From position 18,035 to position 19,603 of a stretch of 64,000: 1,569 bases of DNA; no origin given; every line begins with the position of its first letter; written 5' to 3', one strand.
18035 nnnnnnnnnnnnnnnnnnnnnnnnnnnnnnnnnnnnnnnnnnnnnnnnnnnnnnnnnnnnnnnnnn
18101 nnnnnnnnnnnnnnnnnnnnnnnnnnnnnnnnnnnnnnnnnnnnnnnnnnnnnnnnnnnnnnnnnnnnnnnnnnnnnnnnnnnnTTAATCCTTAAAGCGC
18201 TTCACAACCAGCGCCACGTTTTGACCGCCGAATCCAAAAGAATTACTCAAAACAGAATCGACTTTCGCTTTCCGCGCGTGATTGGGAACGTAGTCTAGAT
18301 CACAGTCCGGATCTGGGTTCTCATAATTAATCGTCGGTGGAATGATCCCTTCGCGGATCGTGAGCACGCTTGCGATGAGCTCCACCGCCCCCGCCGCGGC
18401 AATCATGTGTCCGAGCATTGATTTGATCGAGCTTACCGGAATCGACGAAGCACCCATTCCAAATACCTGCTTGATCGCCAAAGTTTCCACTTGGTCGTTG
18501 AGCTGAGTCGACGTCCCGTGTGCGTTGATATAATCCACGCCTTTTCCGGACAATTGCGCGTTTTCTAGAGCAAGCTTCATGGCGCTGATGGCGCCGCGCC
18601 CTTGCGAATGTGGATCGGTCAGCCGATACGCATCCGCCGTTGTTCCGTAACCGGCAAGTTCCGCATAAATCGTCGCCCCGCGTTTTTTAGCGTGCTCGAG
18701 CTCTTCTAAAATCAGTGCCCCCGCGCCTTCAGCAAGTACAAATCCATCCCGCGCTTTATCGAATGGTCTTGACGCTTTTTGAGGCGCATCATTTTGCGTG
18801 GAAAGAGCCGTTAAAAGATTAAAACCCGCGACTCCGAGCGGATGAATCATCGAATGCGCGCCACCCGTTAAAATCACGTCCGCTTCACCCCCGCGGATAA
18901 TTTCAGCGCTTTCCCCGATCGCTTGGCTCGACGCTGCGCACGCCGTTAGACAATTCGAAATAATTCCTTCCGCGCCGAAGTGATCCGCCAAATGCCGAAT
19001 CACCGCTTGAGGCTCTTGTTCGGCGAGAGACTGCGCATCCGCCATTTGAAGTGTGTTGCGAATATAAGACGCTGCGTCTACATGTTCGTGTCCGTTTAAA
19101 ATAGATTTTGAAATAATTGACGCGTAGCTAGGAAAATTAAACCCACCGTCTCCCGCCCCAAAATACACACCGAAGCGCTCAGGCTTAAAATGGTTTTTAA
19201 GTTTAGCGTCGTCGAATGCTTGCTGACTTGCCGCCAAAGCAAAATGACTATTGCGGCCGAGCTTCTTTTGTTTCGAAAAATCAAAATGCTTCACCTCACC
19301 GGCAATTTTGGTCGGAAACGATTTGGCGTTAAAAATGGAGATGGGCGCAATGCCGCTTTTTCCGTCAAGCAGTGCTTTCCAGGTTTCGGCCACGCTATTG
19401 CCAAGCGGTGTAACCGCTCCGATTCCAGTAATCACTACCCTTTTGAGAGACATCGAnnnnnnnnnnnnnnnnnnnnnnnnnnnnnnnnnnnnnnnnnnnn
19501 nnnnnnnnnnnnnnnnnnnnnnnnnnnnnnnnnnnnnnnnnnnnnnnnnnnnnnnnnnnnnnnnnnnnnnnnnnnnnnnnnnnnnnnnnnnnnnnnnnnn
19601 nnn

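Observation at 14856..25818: Type II FAS/PKS-like biosynthetic locus with a KS/CLF pair: candidate undescribed specialised lipid (aryl-polyene-like) pathway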

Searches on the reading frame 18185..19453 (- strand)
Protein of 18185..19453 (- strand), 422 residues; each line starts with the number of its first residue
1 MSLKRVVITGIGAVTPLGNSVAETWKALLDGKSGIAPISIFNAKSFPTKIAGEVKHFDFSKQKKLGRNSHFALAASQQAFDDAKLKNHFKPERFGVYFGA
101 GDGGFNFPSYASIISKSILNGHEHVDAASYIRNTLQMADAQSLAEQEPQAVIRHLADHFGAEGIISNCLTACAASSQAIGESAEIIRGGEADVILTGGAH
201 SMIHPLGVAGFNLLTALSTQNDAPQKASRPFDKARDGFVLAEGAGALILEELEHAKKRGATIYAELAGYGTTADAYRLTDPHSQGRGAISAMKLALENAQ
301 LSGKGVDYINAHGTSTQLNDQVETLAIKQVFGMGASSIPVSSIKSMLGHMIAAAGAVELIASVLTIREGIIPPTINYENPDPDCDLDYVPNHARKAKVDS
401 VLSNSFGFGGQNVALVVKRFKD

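Call 3: search_protein_families(library=pfam, proteins=[window:18185-19453:-])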
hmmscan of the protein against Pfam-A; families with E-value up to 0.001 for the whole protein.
window:18185-19453:- (422 aa): 2 families
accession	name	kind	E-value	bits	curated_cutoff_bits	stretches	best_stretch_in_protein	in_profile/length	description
PF00109.32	ketoacyl-synt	-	5.1e-39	134.8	20.8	1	4-255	2-252/252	Beta-ketoacyl synthase, N-terminal domain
PF02801.28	Ketoacyl-synt_C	-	1e-36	126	20.8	1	263-378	1-119/119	Beta-ketoacyl synthase, C-terminal domain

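Call 5: search_protein_families(library=ncbifam, proteins=[window:18185-19453:-], max_evalue=0.00001)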
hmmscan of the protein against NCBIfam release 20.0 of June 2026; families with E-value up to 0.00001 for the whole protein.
window:18185-19453:- (422 aa): 25 families
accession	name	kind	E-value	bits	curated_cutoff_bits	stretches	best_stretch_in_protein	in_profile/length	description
TIGR03150.1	fabF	equivalog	3.5e-147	490.3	493.75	1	4-418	1-407/407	beta-ketoacyl-ACP synthase II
NF005589.0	PRK07314.1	subfamily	4.2e-144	480.3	387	1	1-420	1-412/413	beta-ketoacyl-ACP synthase II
NF004970.0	PRK06333.1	subfamily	3.1e-121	405.2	525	1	2-421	2-423/424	beta-ketoacyl-ACP synthase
NF006274.0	PRK08439.1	equivalog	7.8e-121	403.7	621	1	3-419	1-405/406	beta-ketoacyl-ACP synthase II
NF005076.0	PRK06501.1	equivalog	1.3e-115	386.7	629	1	6-419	13-422/425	beta-ketoacyl-ACP synthase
NF006434.0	PRK08722.1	equivalog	1.1e-102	344.1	759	1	1-420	1-414/414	beta-ketoacyl-ACP synthase II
NF006587.0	PRK09116.1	equivalog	4.5e-93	312.2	470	1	4-420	2-407/408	beta-ketoacyl-ACP synthase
NF005916.1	PRK07910.1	equivalog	7.4e-84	282.1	560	1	3-418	11-416/418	KasA/KasB family beta-ketoacyl-ACP synthase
NF005935.0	PRK07967.1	equivalog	1e-83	281.5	630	1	3-421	1-405/406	beta-ketoacyl-ACP synthase I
NF004618.0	PRK05952.1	equivalog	3.4e-79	266.5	455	1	5-419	3-382/384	beta-ketoacyl-ACP synthase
NF006618.0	PRK09185.1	subfamily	5.2e-73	246.3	407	1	4-419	3-392/394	beta-ketoacyl-ACP synthase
NF005490.0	PRK07103.1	equivalog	6e-69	233.1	445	1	2-419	2-412/414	polyketide beta-ketoacyl:acyl carrier protein synthase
NF058662.1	cispenta_AmcF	equivalog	3.7e-68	230.2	325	1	6-418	2-368/369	cispentacin biosynthesis acyltransferase subunit AmcF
NF040607.1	mycolic_Pks13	equivalog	1.1e-38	132.5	2100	1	168-420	267-526/1680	polyketide synthase Pks13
NF045894.1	PKS_plus_SDR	equivalog_domain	9.3e-37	126.2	1740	1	131-387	132-386/1515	type I polyketide synthase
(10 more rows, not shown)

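Call 85: search_solved_structures(query=window:18185-19453:-, max_evalue=1e-60)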
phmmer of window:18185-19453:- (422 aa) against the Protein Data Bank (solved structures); distinct sequences matched with E-value up to 1e-60: 69 (the best 60 are shown).
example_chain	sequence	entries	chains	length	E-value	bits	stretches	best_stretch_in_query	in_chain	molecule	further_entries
3o04_A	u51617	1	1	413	2.9e-110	372.2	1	2-422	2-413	beta-keto-acyl carrier protein synthase II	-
5sxo_A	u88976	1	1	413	4.1e-110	371.8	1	2-422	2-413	3-oxoacyl-[acyl-carrier-protein] synthase 2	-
1e5m_A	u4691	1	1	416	4.8e-109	368.3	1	157-420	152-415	BETA KETOACYL ACYL CARRIER PROTEIN SYNTHASE II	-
4ls5_A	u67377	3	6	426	5.3e-109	368.1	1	155-421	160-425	3-oxoacyl-[acyl-carrier-protein] synthase 2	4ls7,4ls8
4ls6_A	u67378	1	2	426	6.5e-109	367.8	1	155-421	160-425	3-oxoacyl-[acyl-carrier-protein] synthase 2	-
1j3n_A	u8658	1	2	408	1e-108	367.2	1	3-419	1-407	3-oxoacyl-(acyl-carrier protein) synthase II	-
4qav_A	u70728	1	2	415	1.2e-103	350.5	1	1-421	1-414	3-oxoacyl-[acyl-carrier-protein] synthase 2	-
6okg_A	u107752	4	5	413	6.4e-103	348.1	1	1-419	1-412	3-oxoacyl-[acyl-carrier-protein] synthase 2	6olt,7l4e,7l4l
2gfw_A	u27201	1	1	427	1.4e-102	346.9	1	2-419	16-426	3-oxoacyl-[acyl-carrier-protein] synthase 2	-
1b3n_A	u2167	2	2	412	1.8e-102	346.6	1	3-419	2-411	PROTEIN (KETOACYL ACYL CARRIER PROTEIN SYNTHASE 2) | BETA-KETOACYL ACP SYNTHASE II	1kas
2gfy_A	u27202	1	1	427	1.2e-101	343.9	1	2-419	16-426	3-oxoacyl-[acyl-carrier-protein] synthase 2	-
9lpl_A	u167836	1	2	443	2.3e-101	342.9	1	2-421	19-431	3-oxoacyl-[acyl-carrier-protein] synthase 2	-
3hnz_A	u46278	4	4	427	3.4e-101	342.4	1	2-419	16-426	3-oxoacyl-[acyl-carrier-protein] synthase 2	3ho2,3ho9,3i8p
2gfv_A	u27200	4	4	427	7.7e-101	341.2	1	2-419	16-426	3-oxoacyl-[acyl-carrier-protein] synthase 2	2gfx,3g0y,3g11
8qm1_A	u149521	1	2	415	1e-100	340.8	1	154-422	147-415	3-oxoacyl-[acyl-carrier-protein] synthase 2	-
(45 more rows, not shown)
